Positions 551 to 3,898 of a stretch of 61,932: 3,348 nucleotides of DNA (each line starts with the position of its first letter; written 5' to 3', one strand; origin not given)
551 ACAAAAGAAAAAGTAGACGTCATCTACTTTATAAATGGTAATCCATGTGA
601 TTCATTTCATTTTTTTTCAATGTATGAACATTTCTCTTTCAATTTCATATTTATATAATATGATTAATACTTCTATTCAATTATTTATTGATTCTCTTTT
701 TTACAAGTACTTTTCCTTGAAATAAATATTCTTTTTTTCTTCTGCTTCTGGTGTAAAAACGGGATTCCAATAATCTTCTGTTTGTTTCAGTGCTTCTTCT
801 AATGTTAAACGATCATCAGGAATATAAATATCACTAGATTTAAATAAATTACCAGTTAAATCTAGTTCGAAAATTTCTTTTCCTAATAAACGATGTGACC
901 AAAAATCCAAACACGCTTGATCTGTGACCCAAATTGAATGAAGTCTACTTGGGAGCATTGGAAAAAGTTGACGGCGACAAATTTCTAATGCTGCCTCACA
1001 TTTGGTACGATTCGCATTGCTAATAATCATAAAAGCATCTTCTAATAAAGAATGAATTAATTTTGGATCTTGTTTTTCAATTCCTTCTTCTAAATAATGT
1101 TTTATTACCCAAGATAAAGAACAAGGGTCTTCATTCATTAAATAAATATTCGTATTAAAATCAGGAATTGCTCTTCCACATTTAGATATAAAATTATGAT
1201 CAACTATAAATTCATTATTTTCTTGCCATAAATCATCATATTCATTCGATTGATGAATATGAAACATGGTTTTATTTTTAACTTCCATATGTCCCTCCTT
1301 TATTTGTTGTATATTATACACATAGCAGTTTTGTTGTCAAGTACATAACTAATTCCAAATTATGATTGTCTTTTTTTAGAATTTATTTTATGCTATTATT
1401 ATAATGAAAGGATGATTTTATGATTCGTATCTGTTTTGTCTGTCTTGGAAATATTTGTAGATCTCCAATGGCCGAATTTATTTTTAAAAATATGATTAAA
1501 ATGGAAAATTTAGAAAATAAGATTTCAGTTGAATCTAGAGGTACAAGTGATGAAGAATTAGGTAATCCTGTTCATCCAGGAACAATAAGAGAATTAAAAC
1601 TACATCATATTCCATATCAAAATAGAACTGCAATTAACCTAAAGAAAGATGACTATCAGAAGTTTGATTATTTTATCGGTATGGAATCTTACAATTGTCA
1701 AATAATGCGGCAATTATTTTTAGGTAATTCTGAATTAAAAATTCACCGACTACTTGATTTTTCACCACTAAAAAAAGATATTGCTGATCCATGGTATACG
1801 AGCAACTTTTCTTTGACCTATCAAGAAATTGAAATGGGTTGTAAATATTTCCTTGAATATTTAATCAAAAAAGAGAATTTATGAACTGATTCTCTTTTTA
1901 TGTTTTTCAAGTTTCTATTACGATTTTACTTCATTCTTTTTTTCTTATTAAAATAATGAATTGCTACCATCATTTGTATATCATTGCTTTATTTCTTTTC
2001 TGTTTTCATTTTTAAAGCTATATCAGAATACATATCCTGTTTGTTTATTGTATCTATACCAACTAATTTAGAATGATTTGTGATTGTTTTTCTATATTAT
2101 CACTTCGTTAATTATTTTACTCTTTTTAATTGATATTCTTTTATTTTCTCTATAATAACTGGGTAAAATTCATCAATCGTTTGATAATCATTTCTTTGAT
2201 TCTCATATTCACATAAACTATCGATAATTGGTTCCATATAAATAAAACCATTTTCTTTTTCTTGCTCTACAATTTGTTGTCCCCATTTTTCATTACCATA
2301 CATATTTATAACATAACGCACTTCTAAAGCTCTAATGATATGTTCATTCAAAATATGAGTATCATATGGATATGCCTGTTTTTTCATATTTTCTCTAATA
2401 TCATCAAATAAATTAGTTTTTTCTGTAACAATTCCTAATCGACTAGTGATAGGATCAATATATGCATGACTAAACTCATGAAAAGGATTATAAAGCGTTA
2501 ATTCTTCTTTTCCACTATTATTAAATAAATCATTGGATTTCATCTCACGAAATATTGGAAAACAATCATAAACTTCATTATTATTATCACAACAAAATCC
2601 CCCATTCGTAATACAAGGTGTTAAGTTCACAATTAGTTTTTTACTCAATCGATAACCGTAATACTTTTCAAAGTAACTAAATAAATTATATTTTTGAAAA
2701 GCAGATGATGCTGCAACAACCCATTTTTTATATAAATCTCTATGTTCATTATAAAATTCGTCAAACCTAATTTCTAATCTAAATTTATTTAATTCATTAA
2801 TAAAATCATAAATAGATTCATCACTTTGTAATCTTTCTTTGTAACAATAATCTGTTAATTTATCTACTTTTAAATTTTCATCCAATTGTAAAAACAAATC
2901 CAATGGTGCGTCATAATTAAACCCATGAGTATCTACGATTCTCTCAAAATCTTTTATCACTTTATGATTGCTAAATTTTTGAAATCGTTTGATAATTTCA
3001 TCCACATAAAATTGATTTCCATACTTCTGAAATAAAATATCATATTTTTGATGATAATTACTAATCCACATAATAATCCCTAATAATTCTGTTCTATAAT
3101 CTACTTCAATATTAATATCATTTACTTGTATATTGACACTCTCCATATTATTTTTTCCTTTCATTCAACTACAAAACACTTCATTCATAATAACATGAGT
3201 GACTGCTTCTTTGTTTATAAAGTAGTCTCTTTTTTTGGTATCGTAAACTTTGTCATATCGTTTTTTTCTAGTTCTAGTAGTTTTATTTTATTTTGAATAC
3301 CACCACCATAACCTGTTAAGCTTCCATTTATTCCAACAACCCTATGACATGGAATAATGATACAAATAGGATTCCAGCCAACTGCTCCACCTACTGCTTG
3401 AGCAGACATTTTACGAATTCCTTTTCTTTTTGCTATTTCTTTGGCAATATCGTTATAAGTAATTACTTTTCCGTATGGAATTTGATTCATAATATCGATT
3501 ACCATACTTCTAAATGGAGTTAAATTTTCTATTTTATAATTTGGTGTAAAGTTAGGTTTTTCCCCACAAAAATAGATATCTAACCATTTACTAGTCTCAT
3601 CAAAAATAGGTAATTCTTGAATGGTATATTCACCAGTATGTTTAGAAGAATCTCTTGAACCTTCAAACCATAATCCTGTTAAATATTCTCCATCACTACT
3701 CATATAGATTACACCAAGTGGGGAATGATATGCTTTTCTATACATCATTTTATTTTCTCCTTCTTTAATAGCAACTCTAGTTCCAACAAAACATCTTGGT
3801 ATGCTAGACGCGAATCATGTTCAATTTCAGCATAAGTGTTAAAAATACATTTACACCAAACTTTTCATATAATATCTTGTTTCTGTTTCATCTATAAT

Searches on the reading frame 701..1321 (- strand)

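Call 63: search_protein_families(library=pfam, proteins=[window:701-1321:-], max_evalue=0.00001)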
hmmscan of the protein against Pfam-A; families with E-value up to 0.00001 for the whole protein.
window:701-1321:- (206 aa): 1 family
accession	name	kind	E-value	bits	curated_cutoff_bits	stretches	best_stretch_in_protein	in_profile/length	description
PF10386.15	DUF2441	-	1.1e-06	29.1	25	1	100-186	47-140/141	Protein of unknown function (DUF2441)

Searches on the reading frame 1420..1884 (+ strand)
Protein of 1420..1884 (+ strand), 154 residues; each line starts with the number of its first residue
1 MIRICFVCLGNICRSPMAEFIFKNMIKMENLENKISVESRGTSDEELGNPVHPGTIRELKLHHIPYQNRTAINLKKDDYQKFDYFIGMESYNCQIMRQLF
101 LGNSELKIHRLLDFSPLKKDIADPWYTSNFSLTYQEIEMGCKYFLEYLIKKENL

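Call 63: search_protein_families(library=pfam, proteins=[window:1420-1884:+], max_evalue=0.00001)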
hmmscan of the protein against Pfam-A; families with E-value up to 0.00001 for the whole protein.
window:1420-1884:+ (154 aa): 1 family
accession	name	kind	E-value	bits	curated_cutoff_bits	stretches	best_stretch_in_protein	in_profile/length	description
PF01451.26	LMWPc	-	9.3e-33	113.9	23.2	1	4-145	1-144/144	Low molecular weight phosphotyrosine protein phosphatase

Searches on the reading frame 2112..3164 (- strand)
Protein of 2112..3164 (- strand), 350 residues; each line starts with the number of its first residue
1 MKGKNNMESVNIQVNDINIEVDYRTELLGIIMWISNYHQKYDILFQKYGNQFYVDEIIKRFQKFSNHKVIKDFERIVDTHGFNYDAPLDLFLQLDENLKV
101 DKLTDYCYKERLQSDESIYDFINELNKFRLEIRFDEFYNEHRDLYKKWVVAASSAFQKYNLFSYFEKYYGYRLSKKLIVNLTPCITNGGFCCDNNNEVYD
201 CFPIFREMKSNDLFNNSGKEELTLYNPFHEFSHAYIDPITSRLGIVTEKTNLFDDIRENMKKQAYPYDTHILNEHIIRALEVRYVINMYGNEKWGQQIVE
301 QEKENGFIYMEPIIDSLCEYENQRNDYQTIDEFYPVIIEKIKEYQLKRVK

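Call 63: search_protein_families(library=pfam, proteins=[window:2112-3164:-], max_evalue=0.00001)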
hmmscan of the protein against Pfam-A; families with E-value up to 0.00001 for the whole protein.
window:2112-3164:- (350 aa): 1 family
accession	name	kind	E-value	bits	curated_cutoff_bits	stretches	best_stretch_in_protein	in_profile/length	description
PF16286.10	DUF4932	-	1.6e-42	146.5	28.7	1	17-338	1-330/332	Domain of unknown function (DUF4932)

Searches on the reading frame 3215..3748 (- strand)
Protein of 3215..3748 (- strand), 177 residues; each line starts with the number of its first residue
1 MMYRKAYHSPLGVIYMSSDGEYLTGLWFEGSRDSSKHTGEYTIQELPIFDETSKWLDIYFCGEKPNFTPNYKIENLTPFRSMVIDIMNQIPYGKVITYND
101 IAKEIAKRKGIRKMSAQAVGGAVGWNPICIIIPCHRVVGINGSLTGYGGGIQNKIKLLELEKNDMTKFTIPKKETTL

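Call 63: search_protein_families(library=pfam, proteins=[window:3215-3748:-], max_evalue=0.00001)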
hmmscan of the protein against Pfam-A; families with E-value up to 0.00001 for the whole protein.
window:3215-3748:- (177 aa): 2 families
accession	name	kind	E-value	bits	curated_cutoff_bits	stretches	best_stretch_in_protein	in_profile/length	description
PF01035.26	DNA_binding_1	-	1.6e-28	98.8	27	1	78-162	1-80/81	6-O-methylguanine DNA methyltransferase, DNA binding domain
PF02870.21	Methyltransf_1N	-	4.5e-06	27.5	21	1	2-68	1-66/71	6-O-methylguanine DNA methyltransferase, ribonuclease-like domain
